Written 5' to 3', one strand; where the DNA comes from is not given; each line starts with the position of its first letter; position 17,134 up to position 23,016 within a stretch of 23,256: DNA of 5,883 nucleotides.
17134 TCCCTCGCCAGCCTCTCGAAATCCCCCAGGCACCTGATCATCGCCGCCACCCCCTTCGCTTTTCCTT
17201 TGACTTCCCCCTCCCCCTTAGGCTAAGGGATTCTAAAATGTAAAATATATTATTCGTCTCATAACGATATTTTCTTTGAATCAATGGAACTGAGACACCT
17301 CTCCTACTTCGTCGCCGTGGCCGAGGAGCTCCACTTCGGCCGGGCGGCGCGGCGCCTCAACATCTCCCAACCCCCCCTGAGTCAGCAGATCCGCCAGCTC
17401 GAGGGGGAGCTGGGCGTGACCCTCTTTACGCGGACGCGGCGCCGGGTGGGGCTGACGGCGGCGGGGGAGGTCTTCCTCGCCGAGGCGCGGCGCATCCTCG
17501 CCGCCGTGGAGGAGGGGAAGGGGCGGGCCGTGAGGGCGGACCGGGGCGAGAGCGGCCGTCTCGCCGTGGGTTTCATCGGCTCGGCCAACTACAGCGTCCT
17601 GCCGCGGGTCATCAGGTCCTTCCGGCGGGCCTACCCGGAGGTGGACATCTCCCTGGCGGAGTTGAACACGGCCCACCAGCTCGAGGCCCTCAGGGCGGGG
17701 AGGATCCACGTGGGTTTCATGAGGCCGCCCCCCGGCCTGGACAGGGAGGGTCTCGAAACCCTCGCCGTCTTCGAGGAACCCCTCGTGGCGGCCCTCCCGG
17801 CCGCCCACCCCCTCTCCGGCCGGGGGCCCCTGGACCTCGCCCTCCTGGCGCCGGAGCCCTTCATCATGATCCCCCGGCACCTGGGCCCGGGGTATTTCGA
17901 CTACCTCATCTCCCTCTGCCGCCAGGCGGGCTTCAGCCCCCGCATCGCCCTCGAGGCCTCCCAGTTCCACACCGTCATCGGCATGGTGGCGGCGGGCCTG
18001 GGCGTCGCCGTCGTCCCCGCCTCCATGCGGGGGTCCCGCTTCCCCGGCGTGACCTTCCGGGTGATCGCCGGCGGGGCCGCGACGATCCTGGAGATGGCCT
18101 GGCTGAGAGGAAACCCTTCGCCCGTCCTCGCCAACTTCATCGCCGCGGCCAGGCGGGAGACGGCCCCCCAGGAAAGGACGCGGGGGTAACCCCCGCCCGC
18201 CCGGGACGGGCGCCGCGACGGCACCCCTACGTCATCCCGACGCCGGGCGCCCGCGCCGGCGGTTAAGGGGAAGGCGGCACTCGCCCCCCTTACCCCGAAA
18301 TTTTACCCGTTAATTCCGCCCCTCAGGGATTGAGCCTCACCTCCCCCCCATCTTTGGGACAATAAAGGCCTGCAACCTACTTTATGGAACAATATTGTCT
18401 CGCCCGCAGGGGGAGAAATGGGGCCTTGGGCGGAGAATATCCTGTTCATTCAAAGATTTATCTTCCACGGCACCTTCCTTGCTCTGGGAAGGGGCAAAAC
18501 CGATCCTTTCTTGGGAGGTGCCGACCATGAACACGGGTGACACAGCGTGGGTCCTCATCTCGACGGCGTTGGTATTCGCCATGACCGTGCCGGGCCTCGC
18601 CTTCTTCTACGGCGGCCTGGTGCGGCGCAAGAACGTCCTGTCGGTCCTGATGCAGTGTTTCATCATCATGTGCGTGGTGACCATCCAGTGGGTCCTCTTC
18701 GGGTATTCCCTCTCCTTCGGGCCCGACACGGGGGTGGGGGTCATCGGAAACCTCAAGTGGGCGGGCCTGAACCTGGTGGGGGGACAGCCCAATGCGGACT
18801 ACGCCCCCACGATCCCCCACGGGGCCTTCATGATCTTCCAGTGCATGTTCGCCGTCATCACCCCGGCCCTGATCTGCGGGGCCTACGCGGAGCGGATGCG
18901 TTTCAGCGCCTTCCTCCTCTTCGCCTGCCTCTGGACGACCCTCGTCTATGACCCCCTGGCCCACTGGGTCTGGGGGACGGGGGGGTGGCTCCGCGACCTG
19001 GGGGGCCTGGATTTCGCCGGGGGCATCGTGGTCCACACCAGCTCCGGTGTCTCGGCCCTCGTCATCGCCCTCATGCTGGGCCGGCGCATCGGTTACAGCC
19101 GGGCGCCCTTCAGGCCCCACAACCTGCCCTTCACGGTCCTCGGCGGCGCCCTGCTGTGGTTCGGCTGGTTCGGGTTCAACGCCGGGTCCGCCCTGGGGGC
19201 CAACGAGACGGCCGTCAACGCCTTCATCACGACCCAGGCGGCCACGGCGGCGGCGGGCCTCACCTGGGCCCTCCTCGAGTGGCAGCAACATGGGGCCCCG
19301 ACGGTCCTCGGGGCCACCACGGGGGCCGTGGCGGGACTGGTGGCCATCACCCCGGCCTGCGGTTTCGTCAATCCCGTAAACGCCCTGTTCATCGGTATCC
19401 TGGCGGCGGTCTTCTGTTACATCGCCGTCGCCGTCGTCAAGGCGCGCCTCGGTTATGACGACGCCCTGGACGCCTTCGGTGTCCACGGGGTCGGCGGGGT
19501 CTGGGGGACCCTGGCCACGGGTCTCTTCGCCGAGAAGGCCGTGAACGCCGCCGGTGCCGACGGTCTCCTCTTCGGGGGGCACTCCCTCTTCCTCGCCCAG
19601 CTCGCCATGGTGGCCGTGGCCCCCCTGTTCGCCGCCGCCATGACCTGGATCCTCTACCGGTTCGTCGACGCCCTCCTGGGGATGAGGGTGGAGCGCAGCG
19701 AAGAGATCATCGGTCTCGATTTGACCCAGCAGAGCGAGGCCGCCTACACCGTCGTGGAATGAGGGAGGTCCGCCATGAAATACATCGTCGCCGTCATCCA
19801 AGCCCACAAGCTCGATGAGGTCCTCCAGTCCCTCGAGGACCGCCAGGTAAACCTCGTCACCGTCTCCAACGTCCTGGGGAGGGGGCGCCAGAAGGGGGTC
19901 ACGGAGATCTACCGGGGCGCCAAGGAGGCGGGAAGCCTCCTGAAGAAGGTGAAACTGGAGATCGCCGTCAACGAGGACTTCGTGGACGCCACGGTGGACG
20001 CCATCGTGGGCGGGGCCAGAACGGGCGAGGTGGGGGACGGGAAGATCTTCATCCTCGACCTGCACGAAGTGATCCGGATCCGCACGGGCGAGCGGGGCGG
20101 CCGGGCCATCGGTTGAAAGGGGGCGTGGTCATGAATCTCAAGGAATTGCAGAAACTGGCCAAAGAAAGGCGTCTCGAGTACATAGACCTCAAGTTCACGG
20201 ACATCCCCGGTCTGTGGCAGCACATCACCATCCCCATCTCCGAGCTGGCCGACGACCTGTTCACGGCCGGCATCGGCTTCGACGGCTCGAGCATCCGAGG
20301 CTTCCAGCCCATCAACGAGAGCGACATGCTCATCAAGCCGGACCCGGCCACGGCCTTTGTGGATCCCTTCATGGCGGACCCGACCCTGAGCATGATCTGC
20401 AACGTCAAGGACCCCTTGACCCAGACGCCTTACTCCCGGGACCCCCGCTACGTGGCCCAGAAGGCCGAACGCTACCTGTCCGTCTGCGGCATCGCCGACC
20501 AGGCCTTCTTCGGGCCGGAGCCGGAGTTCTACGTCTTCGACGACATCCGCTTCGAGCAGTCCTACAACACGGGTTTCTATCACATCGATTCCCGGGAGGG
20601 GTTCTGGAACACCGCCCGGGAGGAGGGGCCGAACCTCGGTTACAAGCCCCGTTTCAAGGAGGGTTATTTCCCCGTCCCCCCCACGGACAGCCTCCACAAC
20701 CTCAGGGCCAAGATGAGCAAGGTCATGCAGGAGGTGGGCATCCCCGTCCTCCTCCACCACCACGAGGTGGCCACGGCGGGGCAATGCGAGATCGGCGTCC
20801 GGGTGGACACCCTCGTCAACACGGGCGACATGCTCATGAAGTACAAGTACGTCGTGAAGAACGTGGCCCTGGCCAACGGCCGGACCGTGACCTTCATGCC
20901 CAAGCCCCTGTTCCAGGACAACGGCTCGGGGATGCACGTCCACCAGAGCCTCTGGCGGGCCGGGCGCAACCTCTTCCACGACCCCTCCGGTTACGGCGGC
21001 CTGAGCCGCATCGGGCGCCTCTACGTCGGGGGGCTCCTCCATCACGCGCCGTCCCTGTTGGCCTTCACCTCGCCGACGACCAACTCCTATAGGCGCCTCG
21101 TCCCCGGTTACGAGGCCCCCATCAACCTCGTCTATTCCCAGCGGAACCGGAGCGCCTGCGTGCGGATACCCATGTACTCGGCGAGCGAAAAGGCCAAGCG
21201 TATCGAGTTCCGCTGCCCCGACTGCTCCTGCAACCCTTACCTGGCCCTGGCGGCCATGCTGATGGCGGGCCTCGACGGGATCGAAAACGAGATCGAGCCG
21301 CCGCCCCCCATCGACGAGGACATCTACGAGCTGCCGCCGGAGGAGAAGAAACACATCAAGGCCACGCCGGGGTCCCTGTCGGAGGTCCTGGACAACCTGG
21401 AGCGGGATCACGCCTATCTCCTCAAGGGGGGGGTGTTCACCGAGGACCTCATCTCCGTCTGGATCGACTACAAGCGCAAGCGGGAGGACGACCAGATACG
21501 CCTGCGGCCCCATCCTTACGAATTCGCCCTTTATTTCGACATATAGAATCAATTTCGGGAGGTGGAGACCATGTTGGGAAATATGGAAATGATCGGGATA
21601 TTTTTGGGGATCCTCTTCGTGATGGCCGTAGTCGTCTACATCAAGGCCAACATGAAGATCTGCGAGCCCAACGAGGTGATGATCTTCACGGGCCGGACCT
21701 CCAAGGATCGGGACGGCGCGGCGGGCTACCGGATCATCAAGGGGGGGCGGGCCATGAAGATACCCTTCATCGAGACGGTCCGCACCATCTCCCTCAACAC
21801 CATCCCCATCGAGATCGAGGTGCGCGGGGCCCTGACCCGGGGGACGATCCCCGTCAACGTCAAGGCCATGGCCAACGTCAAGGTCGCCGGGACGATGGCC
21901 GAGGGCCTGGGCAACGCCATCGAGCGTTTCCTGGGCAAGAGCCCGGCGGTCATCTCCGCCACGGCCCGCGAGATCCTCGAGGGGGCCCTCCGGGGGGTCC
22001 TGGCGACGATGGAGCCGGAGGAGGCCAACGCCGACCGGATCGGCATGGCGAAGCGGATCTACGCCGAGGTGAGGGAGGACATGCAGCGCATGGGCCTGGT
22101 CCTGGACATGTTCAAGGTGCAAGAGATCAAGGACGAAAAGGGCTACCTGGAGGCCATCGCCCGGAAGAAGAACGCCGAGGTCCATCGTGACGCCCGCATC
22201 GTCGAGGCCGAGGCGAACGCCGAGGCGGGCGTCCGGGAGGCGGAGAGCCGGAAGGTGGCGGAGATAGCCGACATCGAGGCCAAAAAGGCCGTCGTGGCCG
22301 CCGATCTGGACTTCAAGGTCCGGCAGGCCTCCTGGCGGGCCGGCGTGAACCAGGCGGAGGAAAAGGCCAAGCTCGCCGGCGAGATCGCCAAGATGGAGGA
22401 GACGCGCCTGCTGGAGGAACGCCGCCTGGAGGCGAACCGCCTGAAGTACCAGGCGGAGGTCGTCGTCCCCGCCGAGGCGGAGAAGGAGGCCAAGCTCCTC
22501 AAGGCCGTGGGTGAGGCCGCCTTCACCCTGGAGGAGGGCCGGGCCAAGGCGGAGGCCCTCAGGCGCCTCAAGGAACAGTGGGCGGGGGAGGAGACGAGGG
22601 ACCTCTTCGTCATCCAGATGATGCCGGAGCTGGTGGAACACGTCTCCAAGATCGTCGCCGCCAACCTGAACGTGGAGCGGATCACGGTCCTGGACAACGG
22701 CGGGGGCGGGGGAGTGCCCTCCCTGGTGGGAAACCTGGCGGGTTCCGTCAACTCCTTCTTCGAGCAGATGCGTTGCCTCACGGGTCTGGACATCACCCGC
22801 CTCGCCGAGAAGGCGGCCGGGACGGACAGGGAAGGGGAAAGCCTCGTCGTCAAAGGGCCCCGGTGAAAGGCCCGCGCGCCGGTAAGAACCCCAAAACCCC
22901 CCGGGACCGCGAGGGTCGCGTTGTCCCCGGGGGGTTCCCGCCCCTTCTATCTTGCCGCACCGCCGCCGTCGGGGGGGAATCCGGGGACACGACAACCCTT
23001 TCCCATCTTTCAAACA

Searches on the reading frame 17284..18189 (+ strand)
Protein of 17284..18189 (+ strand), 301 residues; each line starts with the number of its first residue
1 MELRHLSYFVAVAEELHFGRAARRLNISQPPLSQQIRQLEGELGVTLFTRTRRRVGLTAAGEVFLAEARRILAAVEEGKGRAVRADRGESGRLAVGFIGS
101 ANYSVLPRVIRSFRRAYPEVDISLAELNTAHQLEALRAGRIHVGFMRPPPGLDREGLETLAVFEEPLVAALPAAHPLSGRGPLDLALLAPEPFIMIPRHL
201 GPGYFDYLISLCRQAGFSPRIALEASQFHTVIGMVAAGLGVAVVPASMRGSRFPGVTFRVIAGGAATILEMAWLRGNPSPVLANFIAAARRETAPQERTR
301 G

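Call 10: search_protein_families(library=pfam, proteins=[window:17284-18189:+], max_evalue=0.001)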
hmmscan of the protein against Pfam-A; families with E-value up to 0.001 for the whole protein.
window:17284-18189:+ (301 aa): 2 families
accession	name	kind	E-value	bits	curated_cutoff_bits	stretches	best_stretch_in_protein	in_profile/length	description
PF03466.25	LysR_substrate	-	1.7e-50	171.8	28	1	87-292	2-207/209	LysR substrate binding domain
PF00126.33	HTH_1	-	2.7e-25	88.5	26.6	1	3-62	1-60/60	Bacterial regulatory helix-turn-helix protein, lysR family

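Call 25: search_protein_families(library=ncbifam, proteins=[window:17284-18189:+], max_evalue=0.001)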
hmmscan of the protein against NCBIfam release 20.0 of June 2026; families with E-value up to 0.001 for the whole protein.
window:17284-18189:+ (301 aa): 53 families (the best 25 are shown)
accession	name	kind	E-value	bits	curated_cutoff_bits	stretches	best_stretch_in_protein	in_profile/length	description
NF045775.1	acetoin_reg_AlsR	exception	8.6e-97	324.1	430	1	1-289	1-288/290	acetoin biosynthesis transcriptional regulator AlsR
NF007439.0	PRK09986.1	equivalog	1.3e-68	231.6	290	1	2-288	8-293/296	LysR family transcriptional regulator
NF007385.0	PRK09906.1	equivalog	1.8e-66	224.3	356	1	1-291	1-289/296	DNA-binding transcriptional regulator HcaR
NF053705.1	TransRegGltCGpos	equivalog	4.7e-55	186.9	350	1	1-252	1-249/300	glutamate biosynthesis transcriptional regulator GltC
NF047520.1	trans_act_CidR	equivalog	6.2e-46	156.9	415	1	1-248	1-244/292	cidABC operon transcriptional activator CidR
NF008416.0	PRK11242.1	equivalog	1.6e-44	152.4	277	1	1-248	1-245/300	transcriptional regulator CynR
NF040709.1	benzoate_BenM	exception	1.3e-42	146.2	600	1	1-249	1-248/299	benzoate utilization transcription regulator BenM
NF040710.1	benzoate_CatM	exception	7.4e-41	140.3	580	1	1-248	1-247/293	cis,cis-muconate-binding transcription regulator CatM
NF008361.0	PRK11151.1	equivalog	1.4e-38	132.9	329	1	1-246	1-242/305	DNA-binding transcriptional regulator OxyR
TIGR03339.1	phn_lysR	subfamily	9.5e-37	126.8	341.1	1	6-248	2-237/279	aminoethylphosphonate catabolism associated LysR family transcriptional regulator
NF047711.1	PutUtilRegPtrR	equivalog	3e-33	115.2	400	1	1-250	1-240/283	putrescine utilization regulator PtrR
TIGR02424.1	TF_pcaQ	equivalog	9.2e-32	110.1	303.8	1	2-196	4-198/300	pca operon transcription factor PcaQ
NF008722.0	PRK11716.1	equivalog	6e-31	107.5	246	1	1-246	1-243/293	HTH-type transcriptional activator IlvY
NF040786.1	LysR_Sec_metab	equivalog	6.7e-31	107.4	250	1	1-244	1-245/298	selenium metabolism-associated LysR family transcriptional regulator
NF047354.1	trans_reg_GltC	equivalog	3e-28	99.2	300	1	1-178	1-178/290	glutamate biosynthesis transcriptional regulator GltC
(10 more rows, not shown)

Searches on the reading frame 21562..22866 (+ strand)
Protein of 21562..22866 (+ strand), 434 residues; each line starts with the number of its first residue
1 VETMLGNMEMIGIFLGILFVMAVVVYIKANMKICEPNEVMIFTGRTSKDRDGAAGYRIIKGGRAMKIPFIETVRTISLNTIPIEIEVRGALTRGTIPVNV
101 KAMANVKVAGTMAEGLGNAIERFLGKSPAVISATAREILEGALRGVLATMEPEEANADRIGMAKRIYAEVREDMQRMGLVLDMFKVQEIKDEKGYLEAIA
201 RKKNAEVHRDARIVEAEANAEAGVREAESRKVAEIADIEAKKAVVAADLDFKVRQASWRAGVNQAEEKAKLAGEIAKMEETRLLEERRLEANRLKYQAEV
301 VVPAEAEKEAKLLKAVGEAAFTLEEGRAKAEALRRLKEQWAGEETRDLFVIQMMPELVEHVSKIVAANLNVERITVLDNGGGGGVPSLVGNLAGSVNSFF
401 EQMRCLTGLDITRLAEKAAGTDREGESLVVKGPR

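Call 10: search_protein_families(library=pfam, proteins=[window:21562-22866:+], max_evalue=0.001)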
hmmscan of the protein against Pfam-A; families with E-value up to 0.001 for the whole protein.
window:21562-22866:+ (434 aa): 1 family
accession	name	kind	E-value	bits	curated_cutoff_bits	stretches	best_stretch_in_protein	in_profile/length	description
PF01145.31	Band_7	-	1.8e-25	90.4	23.6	1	33-220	2-176/176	SPFH domain / Band 7 family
